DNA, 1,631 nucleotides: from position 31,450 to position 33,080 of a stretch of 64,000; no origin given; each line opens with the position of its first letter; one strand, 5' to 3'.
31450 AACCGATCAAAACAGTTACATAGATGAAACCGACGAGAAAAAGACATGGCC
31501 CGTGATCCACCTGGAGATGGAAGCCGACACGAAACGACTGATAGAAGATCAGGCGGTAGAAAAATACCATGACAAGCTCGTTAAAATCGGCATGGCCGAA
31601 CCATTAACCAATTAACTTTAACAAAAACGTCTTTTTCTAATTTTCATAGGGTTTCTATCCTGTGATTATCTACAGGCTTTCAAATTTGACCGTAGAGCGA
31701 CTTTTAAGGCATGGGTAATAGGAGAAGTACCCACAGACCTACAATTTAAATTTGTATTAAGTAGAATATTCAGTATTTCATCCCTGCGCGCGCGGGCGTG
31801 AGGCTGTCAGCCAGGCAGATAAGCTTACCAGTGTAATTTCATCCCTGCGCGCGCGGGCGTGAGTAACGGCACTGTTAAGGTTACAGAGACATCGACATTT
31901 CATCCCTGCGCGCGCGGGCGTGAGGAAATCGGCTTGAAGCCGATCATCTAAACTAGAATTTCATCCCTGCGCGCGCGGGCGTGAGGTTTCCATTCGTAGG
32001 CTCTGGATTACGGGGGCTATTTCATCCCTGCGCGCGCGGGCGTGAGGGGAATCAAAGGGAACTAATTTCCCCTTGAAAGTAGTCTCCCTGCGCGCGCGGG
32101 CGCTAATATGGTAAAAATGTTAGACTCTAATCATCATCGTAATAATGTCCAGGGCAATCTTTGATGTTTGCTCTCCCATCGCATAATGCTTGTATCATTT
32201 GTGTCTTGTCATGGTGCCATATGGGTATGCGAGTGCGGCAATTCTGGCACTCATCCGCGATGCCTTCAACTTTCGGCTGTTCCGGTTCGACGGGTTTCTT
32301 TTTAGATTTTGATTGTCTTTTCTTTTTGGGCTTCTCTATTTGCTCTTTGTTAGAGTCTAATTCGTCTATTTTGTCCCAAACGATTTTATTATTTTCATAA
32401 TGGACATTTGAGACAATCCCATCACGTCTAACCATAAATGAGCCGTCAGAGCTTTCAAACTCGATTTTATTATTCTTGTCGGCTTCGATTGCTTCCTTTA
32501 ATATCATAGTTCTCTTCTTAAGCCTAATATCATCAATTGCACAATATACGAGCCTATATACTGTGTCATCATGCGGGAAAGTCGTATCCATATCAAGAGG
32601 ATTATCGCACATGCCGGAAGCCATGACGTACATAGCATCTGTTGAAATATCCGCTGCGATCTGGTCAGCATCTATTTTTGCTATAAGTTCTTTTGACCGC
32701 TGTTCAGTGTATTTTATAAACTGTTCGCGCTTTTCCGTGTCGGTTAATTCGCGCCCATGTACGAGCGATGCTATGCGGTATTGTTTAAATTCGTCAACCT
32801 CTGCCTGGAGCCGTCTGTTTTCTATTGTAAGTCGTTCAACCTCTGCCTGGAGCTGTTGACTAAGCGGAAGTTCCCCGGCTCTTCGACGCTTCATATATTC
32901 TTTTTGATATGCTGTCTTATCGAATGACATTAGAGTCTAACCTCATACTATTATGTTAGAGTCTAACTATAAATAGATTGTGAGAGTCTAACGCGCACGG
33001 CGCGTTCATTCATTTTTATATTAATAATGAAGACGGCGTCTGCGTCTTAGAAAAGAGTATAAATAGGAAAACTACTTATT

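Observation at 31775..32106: Cas-less mini-CRISPR array carried by a virus/plasmid-like element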

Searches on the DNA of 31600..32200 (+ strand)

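Call 72: search_dna_similar(query=window:31775-32106:+, collection=plasmids, mode=distant, max_evalue=10, max_rows=25)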
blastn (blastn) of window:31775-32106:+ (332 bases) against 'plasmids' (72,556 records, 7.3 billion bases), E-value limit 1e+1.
Records with a match: 5; places in all: 5; records where one place covers at least 80% of the query: 0.
Best place of each record, by identity: >=99% 1; 80-90% 3; 60-80% 1.
By first word of the organism name: Rhodothermus 1; Caballeronia 1; Rhizobium 1; Paraburkholderia 1; Bacteroides 1.
By predicted mobility (MOB-suite, as given by PLSDB): non-mobilizable 4; mobilizable 1.
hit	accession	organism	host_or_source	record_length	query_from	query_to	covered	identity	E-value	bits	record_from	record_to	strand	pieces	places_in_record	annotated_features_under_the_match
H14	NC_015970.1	Rhodothermus marinus SG0.5JP17-172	-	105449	4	269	34%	76.7%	1e+0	81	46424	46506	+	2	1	none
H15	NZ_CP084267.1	Caballeronia sp. Lep1P3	Leptoglossus zonatus,Cell culture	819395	164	207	13%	81.8%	1e+0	41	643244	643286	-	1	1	citrate synthase family protein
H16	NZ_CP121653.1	Rhizobium sp. CB3171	Calliandra calothyrsus,cell culture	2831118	26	59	10%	85.3%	4e+0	40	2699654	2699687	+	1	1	record has no annotation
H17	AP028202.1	Paraburkholderia largidicola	Physopelta gutta,midgut,Midgut crypts ...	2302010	188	216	9%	89.7%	4e+0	40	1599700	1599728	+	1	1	hpaH: 2-oxo-hepta-3-ene-1,7-dioic acid hydratase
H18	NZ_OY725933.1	Bacteroides finegoldii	-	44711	50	70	6%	100.0%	4e+0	39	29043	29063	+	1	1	SpoIID/LytB domain-containing protein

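Call 73: search_dna_similar(query=window:31775-32106:+, collection=phages, mode=distant, max_evalue=10, max_rows=25)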
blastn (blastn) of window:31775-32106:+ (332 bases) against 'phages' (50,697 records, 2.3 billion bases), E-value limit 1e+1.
No match.

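Call 79: search_rna_families(source=window, start=31600, end=32200, threshold=evalue, max_evalue=10, show_alignments=4)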
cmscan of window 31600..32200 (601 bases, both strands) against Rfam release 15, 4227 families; matches with E-value up to 10: 2.
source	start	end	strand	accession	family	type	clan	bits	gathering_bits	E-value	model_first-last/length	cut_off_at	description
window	31783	31856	+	RF03340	mir-6511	Gene; miRNA;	-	15.8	87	9.7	1-67/67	no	mir-6511 microRNA precursor family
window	31614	31676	+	RF03117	bCoV-5UTR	Cis-reg;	CL00116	12.1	111.6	0.91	71-131/307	no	Betacoronavirus 5'UTR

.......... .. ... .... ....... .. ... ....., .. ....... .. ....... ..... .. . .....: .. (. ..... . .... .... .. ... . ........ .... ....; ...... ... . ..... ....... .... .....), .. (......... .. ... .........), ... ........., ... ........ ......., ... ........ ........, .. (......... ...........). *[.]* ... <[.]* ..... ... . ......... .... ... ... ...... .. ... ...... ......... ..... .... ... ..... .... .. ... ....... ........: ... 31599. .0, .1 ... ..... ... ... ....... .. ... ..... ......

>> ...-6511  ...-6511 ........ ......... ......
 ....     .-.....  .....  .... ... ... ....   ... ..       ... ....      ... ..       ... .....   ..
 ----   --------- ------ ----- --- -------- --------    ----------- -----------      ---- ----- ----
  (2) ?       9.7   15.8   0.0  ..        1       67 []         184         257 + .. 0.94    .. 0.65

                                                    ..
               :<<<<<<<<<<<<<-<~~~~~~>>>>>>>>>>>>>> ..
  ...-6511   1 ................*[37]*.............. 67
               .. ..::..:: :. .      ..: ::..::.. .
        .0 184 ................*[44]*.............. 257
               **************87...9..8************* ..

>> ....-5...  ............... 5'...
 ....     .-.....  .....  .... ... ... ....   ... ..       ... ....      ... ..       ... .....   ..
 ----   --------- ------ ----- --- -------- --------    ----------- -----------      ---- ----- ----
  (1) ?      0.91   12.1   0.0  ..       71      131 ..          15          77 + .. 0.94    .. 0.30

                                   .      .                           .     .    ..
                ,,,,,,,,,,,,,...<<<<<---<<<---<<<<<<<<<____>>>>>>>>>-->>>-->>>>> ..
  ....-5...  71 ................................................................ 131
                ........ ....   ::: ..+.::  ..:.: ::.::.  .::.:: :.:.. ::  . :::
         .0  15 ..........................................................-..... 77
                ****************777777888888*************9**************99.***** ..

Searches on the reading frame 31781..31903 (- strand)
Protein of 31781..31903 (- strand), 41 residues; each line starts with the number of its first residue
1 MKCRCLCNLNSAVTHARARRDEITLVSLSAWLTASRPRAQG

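Call 65: find_homologous_proteins(query=A1, max_evalue=10)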
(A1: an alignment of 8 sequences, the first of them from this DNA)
Query A1 (8 sequences): no candidate shares three 5-residue words with the query. No homologue found.

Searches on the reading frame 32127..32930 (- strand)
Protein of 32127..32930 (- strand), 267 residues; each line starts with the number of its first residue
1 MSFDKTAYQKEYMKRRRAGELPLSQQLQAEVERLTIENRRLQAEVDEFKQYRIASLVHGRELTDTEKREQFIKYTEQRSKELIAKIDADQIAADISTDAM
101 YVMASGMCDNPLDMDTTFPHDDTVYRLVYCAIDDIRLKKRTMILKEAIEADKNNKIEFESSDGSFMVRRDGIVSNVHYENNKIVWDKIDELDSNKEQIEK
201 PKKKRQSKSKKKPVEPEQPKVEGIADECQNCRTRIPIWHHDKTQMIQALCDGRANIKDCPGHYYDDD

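Call 7: search_protein_families(library=pfam, proteins=[window:32127-32930:-], max_evalue=0.01)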
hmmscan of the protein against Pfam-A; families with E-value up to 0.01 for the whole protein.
window:32127-32930:- (267 aa): 1 family
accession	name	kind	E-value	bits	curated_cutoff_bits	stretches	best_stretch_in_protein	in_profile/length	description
PF05812.17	Herpes_BLRF2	-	0.0062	17.1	25.8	0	25-87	5-61/119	Herpesvirus BLRF2 protein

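Call 12: find_encoding_contigs(protein=window:32127-32930:-, flank=10000, max_places=10)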
Protein window:32127-32930:- (267 aa): 4 contigs read that carry it; 3 places shown.
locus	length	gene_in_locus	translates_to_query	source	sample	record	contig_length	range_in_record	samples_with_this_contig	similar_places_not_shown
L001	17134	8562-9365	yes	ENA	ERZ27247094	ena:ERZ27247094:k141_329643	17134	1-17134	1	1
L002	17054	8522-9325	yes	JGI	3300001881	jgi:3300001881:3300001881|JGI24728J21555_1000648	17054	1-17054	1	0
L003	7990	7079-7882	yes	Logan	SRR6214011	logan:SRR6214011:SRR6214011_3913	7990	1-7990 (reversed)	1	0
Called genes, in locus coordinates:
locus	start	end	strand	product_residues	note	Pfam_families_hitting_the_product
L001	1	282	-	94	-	?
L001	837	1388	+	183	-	-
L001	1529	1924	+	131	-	-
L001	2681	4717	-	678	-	-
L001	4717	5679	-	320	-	PF09250:Prim-Pol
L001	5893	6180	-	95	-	-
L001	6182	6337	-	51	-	-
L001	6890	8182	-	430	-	PF00589:Phage_integrase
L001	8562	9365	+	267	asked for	-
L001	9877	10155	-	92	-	-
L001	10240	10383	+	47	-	-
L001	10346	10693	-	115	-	-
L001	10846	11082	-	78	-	-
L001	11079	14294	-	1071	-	-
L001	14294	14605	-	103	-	-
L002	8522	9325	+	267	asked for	-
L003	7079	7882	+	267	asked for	-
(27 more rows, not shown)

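Call 22: search_protein_families(library=phrogs, proteins=[window:32127-32930:-], max_evalue=0.01)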
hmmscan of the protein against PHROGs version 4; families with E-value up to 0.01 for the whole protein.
window:32127-32930:- (267 aa): 0 families

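Call 25: search_protein_families(library=ncbifam, proteins=[window:32127-32930:-], max_evalue=0.01)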
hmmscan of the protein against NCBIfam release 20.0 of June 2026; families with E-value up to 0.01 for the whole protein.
window:32127-32930:- (267 aa): 0 families

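Call 49: search_solved_structures(query=window:32127-32930:-, max_evalue=1)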
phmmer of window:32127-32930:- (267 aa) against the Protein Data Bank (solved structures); distinct sequences matched with E-value up to 1: 0.

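Call 51: search_protein_families(library=padloc, proteins=[window:32127-32930:-], max_evalue=0.01)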
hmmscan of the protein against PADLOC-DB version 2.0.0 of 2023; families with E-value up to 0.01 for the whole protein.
window:32127-32930:- (267 aa): 0 families
